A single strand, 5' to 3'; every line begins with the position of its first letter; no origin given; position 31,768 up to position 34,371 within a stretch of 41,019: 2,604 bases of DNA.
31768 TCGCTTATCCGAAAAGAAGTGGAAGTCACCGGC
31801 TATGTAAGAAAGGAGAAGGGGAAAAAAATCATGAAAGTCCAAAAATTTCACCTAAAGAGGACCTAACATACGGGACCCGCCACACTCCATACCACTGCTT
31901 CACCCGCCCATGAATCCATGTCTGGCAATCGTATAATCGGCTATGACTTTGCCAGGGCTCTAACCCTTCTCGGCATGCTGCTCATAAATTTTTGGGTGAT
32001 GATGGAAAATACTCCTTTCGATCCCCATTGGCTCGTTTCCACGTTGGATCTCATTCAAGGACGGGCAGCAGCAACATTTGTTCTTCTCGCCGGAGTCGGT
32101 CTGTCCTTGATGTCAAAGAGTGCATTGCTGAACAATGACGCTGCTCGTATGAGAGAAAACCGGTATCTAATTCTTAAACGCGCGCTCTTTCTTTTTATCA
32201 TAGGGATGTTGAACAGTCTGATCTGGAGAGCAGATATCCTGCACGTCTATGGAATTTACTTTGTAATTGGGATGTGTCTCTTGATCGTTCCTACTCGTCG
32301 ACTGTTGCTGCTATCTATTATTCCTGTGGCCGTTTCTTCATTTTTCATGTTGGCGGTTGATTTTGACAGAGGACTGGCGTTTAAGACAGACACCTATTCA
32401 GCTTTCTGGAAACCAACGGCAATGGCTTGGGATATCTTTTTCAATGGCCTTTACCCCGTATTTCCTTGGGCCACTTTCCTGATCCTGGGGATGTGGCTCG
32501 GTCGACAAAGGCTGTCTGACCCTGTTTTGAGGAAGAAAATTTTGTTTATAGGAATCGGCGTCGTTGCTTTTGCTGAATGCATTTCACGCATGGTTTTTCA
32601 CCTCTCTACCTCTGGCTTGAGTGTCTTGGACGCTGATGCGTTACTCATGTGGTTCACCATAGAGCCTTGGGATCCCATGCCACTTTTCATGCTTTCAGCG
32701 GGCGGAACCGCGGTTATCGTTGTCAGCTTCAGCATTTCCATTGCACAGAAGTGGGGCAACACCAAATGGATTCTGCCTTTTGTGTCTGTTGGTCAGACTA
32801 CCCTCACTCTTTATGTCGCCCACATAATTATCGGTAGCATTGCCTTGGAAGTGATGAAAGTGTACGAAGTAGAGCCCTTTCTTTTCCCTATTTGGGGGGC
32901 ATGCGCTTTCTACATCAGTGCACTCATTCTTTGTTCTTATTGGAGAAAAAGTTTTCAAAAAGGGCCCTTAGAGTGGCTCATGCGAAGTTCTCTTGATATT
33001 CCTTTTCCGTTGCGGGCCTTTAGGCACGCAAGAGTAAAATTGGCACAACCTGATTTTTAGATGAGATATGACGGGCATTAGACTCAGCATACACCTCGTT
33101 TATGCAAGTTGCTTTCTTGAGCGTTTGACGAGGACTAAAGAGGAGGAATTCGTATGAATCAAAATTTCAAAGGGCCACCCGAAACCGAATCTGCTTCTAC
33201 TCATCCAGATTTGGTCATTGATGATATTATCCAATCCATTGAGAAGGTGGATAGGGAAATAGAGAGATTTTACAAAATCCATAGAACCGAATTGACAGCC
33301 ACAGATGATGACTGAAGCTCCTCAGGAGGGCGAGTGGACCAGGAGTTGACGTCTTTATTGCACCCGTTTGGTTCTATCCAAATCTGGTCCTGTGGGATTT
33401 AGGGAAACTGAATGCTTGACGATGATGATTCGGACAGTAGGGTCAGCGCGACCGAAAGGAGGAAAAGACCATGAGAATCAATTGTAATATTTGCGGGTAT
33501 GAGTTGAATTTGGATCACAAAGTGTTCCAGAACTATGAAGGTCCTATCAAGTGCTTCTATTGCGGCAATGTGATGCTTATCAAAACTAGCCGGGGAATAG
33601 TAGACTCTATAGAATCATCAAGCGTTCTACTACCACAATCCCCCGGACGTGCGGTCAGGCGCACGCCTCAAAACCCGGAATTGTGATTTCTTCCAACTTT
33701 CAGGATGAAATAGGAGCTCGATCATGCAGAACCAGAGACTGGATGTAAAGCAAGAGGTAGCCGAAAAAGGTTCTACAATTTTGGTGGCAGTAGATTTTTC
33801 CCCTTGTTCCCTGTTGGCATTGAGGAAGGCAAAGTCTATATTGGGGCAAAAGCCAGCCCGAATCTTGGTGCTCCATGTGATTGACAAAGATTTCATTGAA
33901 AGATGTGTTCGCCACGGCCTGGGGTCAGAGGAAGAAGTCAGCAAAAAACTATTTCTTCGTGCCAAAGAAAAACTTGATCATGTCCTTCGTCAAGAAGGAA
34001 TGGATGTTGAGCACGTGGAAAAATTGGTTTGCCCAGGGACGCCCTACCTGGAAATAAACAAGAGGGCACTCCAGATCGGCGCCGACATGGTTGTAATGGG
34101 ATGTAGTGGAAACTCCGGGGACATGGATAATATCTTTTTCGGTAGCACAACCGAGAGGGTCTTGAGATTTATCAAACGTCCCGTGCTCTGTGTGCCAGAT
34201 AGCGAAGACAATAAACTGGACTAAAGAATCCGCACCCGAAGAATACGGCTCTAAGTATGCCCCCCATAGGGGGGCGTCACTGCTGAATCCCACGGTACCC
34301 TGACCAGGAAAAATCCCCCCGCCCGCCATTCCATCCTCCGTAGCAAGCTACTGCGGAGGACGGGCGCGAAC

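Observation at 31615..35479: Three paralogous small acidic proteins of an unrecognised family, expressed from the sigma-54 promoters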

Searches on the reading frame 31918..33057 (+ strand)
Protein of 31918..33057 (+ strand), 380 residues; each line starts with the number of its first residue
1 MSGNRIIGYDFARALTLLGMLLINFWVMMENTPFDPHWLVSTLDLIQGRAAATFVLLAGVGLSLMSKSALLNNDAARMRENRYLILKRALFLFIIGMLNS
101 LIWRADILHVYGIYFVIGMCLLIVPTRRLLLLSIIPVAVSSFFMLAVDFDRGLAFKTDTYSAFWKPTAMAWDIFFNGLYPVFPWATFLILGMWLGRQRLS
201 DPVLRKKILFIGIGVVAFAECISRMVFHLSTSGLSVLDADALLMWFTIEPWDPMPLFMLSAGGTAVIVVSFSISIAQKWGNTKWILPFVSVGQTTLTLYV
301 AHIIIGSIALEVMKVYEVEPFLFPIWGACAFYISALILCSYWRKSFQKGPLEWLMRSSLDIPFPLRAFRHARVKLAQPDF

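Call 90: search_protein_families(library=pfam, proteins=[window:31918-33057:+], max_evalue=0.001)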
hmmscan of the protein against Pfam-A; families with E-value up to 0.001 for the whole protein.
window:31918-33057:+ (380 aa): 2 families
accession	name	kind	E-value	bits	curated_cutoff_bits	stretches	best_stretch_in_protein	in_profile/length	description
PF04235.18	DUF418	-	1.2e-10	42.1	23.6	1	257-357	56-158/163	Protein of unknown function (DUF418)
PF07786.18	HGSNAT_cat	-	2.4e-10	40.8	22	1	5-197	1-183/222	Heparan-alpha-glucosaminide N-acetyltransferase, catalytic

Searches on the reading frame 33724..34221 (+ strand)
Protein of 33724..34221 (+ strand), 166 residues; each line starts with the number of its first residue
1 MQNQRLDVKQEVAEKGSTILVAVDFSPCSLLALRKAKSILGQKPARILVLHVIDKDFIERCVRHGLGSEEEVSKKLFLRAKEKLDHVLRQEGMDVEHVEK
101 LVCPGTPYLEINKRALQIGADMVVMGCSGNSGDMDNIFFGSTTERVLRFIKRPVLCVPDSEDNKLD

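Call 90: search_protein_families(library=pfam, proteins=[window:33724-34221:+], max_evalue=0.001)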
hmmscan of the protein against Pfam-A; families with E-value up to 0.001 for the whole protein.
window:33724-34221:+ (166 aa): 1 family
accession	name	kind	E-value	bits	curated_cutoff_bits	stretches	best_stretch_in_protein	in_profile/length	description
PF00582.32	Usp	-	1.5e-21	77.8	24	1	18-158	4-141/141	Universal stress protein family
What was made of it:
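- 33724..34224 (+): Universal stress protein (Usp). Call 90.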
